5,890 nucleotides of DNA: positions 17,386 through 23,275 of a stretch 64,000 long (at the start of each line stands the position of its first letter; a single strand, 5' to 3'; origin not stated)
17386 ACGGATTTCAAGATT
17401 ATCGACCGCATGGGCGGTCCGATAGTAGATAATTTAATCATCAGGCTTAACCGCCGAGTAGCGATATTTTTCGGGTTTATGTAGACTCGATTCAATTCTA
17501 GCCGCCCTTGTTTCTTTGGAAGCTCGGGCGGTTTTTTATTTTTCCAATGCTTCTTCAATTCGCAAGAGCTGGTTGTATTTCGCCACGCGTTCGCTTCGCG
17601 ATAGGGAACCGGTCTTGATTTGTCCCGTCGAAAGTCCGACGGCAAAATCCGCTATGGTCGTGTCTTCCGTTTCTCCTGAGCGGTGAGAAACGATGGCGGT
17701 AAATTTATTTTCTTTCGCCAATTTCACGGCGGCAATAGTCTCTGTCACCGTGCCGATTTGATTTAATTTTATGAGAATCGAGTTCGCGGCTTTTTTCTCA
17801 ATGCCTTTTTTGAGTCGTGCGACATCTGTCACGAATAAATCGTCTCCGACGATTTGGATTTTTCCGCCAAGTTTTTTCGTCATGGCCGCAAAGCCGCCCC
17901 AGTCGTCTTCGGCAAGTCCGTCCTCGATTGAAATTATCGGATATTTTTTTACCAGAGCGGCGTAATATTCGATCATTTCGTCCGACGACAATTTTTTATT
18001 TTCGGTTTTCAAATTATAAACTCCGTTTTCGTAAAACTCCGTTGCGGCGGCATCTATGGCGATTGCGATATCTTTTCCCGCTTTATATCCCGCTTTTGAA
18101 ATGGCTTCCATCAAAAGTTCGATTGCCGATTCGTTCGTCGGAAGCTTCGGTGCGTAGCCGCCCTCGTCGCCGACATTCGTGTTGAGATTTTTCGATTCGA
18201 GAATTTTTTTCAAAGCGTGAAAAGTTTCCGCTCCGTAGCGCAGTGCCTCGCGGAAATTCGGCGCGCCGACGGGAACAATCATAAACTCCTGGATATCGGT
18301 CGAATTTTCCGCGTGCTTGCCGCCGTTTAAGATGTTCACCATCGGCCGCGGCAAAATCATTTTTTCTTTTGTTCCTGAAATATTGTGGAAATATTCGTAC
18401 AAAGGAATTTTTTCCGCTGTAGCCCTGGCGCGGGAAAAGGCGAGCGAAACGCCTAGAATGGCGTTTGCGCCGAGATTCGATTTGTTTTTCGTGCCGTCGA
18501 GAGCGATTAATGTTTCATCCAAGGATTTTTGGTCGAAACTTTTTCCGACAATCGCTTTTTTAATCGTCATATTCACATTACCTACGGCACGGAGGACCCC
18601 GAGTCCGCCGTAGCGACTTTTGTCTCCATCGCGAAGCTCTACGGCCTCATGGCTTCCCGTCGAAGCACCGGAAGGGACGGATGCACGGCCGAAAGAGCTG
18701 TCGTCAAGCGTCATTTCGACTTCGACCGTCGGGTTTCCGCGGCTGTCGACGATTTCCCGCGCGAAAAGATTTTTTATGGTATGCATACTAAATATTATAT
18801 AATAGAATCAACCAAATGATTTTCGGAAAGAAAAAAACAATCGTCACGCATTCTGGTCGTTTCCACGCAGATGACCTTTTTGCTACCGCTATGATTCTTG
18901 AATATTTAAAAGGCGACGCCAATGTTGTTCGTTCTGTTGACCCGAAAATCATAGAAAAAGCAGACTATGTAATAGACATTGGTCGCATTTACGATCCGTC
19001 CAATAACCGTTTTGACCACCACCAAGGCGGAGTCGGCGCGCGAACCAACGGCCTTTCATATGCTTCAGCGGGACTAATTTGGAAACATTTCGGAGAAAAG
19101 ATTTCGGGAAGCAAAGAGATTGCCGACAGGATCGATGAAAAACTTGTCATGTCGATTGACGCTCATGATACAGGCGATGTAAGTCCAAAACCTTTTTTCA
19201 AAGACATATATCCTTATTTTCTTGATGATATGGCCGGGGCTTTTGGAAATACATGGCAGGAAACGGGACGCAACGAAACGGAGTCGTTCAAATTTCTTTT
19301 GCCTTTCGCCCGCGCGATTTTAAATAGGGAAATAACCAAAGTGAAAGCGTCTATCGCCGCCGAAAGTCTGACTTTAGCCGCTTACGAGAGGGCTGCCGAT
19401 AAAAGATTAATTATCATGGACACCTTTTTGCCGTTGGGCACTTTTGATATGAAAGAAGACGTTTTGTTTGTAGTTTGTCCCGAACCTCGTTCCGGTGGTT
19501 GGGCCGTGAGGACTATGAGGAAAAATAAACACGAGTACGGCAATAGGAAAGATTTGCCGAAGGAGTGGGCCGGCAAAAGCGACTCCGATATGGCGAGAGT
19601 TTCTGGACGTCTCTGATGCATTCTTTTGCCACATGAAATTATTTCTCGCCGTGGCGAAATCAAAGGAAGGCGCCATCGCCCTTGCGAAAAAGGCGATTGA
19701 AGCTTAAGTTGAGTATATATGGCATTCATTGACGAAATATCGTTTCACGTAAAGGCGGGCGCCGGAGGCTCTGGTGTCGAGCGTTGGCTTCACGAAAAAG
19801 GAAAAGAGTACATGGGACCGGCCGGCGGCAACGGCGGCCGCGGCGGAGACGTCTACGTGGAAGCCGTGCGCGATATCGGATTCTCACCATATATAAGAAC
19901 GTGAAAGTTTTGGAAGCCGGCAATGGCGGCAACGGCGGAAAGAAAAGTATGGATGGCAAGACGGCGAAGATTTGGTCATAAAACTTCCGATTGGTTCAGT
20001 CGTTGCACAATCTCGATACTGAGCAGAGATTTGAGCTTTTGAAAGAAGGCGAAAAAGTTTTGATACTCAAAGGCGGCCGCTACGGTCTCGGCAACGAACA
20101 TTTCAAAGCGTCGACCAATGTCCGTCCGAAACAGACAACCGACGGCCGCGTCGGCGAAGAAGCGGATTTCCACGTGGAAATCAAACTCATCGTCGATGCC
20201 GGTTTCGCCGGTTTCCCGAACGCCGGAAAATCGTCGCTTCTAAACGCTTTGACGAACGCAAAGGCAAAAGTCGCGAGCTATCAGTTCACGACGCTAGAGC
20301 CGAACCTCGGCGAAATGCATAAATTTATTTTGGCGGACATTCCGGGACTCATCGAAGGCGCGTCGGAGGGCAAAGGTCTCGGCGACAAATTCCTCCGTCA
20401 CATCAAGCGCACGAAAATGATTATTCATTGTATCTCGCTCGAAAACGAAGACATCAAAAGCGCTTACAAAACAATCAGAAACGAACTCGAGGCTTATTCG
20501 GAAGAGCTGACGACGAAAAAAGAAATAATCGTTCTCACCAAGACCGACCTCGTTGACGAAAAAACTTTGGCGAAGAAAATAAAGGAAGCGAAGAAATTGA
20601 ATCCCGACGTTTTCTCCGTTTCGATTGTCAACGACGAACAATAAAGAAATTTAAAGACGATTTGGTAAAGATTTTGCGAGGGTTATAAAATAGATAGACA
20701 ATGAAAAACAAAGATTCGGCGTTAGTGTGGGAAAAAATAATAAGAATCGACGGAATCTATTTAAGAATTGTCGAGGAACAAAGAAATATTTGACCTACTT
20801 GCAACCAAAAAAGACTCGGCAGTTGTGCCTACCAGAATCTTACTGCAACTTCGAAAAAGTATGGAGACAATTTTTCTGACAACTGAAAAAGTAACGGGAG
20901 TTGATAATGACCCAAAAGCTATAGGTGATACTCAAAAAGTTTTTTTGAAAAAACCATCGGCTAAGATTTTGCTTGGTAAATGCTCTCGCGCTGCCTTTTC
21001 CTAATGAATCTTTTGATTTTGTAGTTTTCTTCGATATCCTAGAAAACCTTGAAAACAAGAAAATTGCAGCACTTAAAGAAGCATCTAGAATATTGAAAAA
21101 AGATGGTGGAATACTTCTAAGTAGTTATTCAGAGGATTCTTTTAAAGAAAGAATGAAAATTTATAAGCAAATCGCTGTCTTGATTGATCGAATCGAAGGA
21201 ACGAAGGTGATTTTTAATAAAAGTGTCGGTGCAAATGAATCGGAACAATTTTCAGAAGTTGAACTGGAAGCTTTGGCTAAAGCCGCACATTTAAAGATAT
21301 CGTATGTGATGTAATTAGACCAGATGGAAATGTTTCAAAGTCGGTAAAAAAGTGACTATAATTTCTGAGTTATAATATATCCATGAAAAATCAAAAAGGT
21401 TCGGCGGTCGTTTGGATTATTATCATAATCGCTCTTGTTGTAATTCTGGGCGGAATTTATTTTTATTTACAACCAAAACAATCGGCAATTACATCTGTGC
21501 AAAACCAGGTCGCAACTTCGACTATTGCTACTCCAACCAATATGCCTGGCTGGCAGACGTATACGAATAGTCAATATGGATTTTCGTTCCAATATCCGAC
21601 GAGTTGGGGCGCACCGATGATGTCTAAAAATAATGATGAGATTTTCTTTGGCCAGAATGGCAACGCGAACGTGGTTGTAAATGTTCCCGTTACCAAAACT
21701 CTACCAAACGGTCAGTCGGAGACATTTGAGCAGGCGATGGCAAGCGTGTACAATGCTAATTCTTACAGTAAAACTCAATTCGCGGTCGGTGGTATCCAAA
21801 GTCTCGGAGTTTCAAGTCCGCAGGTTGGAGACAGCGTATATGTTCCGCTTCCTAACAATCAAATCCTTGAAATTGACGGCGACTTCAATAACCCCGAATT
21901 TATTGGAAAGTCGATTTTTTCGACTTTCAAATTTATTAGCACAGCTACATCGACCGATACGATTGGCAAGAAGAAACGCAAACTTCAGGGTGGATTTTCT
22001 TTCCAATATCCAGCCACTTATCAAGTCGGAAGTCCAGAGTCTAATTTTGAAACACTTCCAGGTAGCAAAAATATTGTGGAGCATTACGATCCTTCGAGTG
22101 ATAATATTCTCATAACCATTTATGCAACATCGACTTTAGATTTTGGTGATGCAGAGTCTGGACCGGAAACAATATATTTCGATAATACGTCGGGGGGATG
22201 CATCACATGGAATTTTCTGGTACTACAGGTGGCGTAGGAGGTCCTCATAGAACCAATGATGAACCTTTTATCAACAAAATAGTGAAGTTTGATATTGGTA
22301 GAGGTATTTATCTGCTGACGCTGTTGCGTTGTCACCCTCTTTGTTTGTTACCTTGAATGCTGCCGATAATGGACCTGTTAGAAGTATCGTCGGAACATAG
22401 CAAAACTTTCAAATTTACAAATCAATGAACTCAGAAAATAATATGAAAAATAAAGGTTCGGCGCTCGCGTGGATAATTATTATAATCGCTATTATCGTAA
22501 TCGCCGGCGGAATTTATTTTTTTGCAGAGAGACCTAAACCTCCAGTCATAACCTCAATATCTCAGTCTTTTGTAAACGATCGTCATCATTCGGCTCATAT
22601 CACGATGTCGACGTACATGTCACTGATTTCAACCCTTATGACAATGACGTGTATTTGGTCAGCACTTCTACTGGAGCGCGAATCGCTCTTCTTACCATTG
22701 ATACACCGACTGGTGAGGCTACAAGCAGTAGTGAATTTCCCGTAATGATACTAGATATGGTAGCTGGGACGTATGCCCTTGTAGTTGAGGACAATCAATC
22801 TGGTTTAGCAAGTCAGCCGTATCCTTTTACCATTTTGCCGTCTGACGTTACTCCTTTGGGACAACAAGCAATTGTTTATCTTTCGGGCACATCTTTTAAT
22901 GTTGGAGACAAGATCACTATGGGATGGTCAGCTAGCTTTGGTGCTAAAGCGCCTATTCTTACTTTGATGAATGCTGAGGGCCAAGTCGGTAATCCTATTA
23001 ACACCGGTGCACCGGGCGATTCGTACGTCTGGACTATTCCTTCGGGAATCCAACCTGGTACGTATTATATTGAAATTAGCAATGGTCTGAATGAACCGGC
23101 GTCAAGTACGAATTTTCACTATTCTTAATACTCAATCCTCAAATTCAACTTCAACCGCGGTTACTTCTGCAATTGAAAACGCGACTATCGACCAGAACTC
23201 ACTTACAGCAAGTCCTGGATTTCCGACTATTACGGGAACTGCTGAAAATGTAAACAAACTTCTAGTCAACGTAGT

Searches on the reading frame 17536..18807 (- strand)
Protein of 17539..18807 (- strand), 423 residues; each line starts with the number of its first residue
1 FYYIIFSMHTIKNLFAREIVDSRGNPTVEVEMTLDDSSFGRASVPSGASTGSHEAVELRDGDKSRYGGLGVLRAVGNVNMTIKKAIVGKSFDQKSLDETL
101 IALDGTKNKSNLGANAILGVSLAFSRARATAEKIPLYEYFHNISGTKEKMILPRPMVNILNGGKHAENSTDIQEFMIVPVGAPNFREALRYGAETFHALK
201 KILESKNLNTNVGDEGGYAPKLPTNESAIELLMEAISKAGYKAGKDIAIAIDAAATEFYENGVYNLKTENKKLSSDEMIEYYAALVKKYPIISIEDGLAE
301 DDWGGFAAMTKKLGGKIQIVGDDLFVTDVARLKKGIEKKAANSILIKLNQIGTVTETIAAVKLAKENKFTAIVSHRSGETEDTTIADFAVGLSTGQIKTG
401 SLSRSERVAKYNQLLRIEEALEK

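Call 16: search_protein_families(library=pfam, proteins=[window:17539-18807:-], max_evalue=0.001)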
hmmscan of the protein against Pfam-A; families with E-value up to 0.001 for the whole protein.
window:17539-18807:- (423 aa): 4 families
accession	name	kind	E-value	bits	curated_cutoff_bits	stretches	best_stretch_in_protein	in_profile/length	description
PF00113.28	Enolase_C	-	7.3e-127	423.1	21.5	1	150-421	2-281/296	Enolase, C-terminal TIM barrel domain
PF03952.21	Enolase_N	-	2e-54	183.7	35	1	11-139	1-130/131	Enolase, N-terminal domain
PF07476.17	MAAL_C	-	1.5e-05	24.8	27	1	309-396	132-218/249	Methylaspartate ammonia-lyase C-terminus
PF13378.12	MR_MLE_C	-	3.2e-05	24.2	29.4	1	242-373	40-152/219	Enolase C-terminal domain-like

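Call 38: find_encoding_contigs(protein=window:17536-18786:-, flank=10000, max_places=6)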
Protein window:17536-18786:- (416 aa): no gene with exactly this product is on record in the collection.

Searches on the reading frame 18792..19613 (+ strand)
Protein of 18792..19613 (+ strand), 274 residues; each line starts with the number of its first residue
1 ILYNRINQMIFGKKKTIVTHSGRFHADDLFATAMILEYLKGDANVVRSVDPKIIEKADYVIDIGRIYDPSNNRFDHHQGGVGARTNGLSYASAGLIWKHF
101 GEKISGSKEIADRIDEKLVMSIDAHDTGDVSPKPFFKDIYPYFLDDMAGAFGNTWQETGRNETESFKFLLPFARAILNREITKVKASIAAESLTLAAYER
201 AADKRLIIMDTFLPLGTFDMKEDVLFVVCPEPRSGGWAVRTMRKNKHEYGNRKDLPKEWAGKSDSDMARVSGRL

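Call 44: search_protein_families(library=pfam, proteins=[window:18792-19613:+], max_evalue=0.001)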
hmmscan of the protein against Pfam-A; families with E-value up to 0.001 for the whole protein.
window:18792-19613:+ (274 aa): 1 family
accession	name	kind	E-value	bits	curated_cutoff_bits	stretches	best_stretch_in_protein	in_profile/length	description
PF03690.18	MYG1_exonuc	-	3.6e-48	165.2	22.1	1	16-272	1-288/318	Uncharacterised protein family (UPF0160)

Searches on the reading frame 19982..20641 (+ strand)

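Call 44: search_protein_families(library=pfam, proteins=[window:19982-20641:+], max_evalue=0.001)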
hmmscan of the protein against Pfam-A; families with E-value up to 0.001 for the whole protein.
window:19982-20641:+ (220 aa): 7 families
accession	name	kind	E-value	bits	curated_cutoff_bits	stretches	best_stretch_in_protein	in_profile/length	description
PF01926.29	MMR_HSR1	-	1.5e-27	96.4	21.9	1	73-187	2-113/113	50S ribosome-binding GTPase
PF01018.28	GTP1_OBG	-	1.5e-10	41.3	27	1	14-69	100-155/155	GTP1/OBG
PF02421.24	FeoB_N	-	2.3e-09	37.4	27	1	75-151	5-86/156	Ferrous iron transport protein B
PF03193.22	RsgA_GTPase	-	5.1e-06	26.9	30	0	179-218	54-94/174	RsgA GTPase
PF02492.25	cobW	-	4.9e-05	23.4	20.7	0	145-208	116-174/180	CobW/HypB/UreG, nucleotide-binding domain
PF00350.29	Dynamin_N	-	0.00016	22.2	27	0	79-104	7-32/168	Dynamin family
PF19993.5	DO-GTPase2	-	0.00052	20.2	27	0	101-215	77-200/226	Double-GTPase 2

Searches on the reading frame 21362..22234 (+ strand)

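Call 44: search_protein_families(library=pfam, proteins=[window:21362-22234:+], max_evalue=0.001)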
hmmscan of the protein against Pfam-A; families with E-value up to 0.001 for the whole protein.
window:21362-22234:+ (291 aa): 2 families
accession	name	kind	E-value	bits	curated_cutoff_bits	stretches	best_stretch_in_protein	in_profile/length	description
PF18933.6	PsbP_2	-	3.4e-10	40.7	27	1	19-142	1-126/184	PsbP-like protein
PF01789.22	PsbP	-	1.1e-05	26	23.5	1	63-115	2-53/155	PsbP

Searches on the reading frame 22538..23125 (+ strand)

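Call 44: search_protein_families(library=pfam, proteins=[window:22538-23125:+], max_evalue=0.001)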
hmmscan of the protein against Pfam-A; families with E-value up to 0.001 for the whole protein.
window:22538-23125:+ (196 aa): 1 family
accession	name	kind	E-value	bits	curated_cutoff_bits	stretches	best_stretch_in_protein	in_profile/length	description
PF10342.15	Kre9_KNH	-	0.00024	22.2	24.6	1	116-193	4-92/94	Kre9/KNH-like N-terminal Ig-like domain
